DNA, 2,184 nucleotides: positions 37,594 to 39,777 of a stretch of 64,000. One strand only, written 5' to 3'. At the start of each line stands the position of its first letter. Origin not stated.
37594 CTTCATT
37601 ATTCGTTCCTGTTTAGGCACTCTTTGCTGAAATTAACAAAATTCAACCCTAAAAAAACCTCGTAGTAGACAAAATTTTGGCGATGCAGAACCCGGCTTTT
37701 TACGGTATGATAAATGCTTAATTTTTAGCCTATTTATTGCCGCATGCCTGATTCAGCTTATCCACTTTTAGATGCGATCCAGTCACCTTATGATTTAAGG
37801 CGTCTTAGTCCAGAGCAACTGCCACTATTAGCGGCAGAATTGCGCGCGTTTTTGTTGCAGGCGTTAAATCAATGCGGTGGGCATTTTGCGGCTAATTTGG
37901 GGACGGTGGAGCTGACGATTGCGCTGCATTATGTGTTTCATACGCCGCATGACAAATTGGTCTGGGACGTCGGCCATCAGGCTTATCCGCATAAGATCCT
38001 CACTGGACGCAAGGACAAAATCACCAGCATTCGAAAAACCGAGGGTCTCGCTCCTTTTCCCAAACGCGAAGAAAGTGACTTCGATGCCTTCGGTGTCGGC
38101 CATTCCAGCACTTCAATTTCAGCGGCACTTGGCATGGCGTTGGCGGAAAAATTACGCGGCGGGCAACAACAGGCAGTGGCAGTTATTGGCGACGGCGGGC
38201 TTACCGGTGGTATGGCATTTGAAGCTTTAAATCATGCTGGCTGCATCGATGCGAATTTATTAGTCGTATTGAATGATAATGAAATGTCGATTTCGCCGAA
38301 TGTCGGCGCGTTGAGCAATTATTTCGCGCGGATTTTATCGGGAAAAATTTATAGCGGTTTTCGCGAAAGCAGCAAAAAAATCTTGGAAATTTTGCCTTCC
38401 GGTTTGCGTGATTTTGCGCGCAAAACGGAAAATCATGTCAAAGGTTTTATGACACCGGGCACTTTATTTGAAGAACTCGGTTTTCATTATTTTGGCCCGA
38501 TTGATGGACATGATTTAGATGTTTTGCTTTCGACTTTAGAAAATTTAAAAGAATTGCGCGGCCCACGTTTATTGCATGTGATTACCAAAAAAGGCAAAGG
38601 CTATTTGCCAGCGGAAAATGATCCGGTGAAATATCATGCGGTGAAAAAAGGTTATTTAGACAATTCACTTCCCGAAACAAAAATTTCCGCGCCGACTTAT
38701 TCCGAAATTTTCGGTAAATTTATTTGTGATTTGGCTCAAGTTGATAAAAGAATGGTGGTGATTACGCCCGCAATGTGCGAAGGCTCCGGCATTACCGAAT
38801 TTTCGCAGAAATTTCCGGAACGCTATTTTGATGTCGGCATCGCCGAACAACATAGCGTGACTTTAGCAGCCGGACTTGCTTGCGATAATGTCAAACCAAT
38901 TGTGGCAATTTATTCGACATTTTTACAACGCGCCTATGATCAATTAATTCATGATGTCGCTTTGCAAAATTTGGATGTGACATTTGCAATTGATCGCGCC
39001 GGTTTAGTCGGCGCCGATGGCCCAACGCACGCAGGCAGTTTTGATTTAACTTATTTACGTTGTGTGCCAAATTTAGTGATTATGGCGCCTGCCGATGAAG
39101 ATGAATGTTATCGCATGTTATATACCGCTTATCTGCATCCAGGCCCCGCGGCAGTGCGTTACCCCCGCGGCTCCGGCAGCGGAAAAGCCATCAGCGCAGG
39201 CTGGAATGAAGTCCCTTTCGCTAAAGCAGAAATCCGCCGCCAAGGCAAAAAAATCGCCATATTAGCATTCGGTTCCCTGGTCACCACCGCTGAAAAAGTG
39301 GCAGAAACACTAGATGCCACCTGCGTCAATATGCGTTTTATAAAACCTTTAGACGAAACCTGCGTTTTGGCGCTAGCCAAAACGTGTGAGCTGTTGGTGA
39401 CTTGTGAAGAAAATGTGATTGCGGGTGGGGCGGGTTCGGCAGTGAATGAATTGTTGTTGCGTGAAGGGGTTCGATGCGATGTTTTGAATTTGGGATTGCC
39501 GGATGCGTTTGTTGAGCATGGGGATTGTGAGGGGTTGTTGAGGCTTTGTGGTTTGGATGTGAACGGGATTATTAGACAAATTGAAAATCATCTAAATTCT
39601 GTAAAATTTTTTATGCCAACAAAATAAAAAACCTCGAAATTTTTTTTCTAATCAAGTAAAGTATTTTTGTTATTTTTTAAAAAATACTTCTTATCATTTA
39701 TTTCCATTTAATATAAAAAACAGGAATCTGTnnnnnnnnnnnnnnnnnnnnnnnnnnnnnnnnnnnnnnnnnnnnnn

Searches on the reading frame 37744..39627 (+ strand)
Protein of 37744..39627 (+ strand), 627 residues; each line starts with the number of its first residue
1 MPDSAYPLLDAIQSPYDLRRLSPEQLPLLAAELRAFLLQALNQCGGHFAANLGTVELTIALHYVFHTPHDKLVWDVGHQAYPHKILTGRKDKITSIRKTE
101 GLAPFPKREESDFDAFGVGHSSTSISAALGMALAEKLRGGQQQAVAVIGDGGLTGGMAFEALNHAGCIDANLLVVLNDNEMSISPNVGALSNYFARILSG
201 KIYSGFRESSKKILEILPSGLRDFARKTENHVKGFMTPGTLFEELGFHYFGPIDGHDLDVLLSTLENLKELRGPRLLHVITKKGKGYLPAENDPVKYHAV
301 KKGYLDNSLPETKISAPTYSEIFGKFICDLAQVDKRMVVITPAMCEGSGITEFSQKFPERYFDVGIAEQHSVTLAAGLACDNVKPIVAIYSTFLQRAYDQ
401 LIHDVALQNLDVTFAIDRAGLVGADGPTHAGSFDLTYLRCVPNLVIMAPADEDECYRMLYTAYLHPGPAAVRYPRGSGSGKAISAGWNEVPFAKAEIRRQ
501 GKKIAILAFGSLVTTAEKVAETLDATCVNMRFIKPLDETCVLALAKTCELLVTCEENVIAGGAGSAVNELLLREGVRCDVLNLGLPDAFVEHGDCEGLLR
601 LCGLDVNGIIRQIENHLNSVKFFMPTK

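Call 31: search_protein_families(library=ncbifam, proteins=[window:37744-39627:+], max_evalue=1e-10)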
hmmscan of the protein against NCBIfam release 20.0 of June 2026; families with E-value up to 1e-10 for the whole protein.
window:37744-39627:+ (627 aa): 9 families
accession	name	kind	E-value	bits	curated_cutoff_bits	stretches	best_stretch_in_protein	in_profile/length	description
TIGR00204.1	dxs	equivalog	4.8e-253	841.2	465.95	1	11-617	3-615/616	1-deoxy-D-xylulose-5-phosphate synthase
NF003933.0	PRK05444.2-2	equivalog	4.9e-179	596.7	395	1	6-618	5-606/606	1-deoxy-D-xylulose-5-phosphate synthase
NF008968.0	PRK12315.1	subfamily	6.1e-146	487.1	510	2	239-616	201-580/582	1-deoxy-D-xylulose-5-phosphate synthase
NF004559.0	PRK05899.2-5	equivalog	2.9e-51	174.4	488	1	321-618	322-625/627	transketolase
NF004556.0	PRK05899.2-2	equivalog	5.4e-32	110.8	575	1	321-617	326-638/639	transketolase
NF006667.0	PRK09212.1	subfamily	3e-17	62.5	321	1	357-575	48-280/327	pyruvate dehydrogenase complex E1 component subunit beta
NF004558.0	PRK05899.2-4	equivalog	4.9e-17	61.6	788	1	351-616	383-649/651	transketolase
TIGR00232.1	tktlase_bact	equivalog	7e-13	47.8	682.25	0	352-462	389-500/654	transketolase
NF008854.0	PRK11892.1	equivalog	2.8e-12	46.1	454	1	358-574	188-418/464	pyruvate dehydrogenase complex E1 component subunit beta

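Call 32: find_homologous_proteins(query=window:37744-39627:+, max_evalue=1e-100)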
Query window:37744-39627:+ (627 aa): 8000 proteins with E <= 1e-100 among 8000 candidates; the best 120 are listed.
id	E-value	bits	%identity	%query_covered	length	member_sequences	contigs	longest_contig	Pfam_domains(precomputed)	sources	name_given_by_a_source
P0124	0.0e+0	1333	92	100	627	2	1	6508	PF13292.12,PF00676.26,PF02780.26,PF02779.30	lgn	-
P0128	1.3e-283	960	67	98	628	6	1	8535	PF02775.27,PF13292.12,PF00676.26,PF02780.26,PF02779.30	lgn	-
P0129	1.7e-283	960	68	98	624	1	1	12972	PF02775.27,PF13292.12,PF00676.26,PF02780.26,PF02779.30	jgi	jgi:1-deoxy-D-xylulose-5-phosphate synthase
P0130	1.2e-282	957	67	98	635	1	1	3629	PF02775.27,PF13292.12,PF00676.26,PF02780.26,PF02779.30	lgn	-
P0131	2.2e-281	953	66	98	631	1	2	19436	PF02775.27,PF13292.12,PF02780.26,PF02779.30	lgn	-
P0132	8.4e-281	951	66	98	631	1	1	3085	PF13292.12,PF00676.26,PF02780.26,PF02779.30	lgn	-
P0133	2.3e-280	950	67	98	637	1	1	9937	PF02775.27,PF13292.12,PF00676.26,PF02780.26,PF02779.30,PF00456.27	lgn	-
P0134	5.3e-280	948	67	98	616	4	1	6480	PF02775.27,PF13292.12,PF00676.26,PF02780.26,PF02779.30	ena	-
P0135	5.7e-280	948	68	97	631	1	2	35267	PF02775.27,PF13292.12,PF00676.26,PF02780.26,PF02779.30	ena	-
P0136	1.2e-279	947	66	99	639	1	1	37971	PF02775.27,PF13292.12,PF02780.26,PF02779.30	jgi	-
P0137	1.2e-279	947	67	99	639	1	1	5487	PF02775.27,PF13292.12,PF00676.26,PF02780.26,PF02779.30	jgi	-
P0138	2.2e-279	946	67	98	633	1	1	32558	PF02775.27,PF13292.12,PF00676.26,PF02780.26,PF02779.30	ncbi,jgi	jgi:1-deoxy-D-xylulose-5-phosphate synthase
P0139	8.5e-279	944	66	100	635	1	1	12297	PF13292.12,PF00676.26,PF02780.26,PF02779.30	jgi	jgi:1-deoxy-D-xylulose-5-phosphate synthase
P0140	8.8e-279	944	65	99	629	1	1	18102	PF02775.27,PF13292.12,PF00676.26,PF02780.26,PF02779.30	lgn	-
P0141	1.4e-278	944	66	97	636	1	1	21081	PF02775.27,PF13292.12,PF00676.26,PF02780.26,PF02779.30,PF00456.27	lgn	-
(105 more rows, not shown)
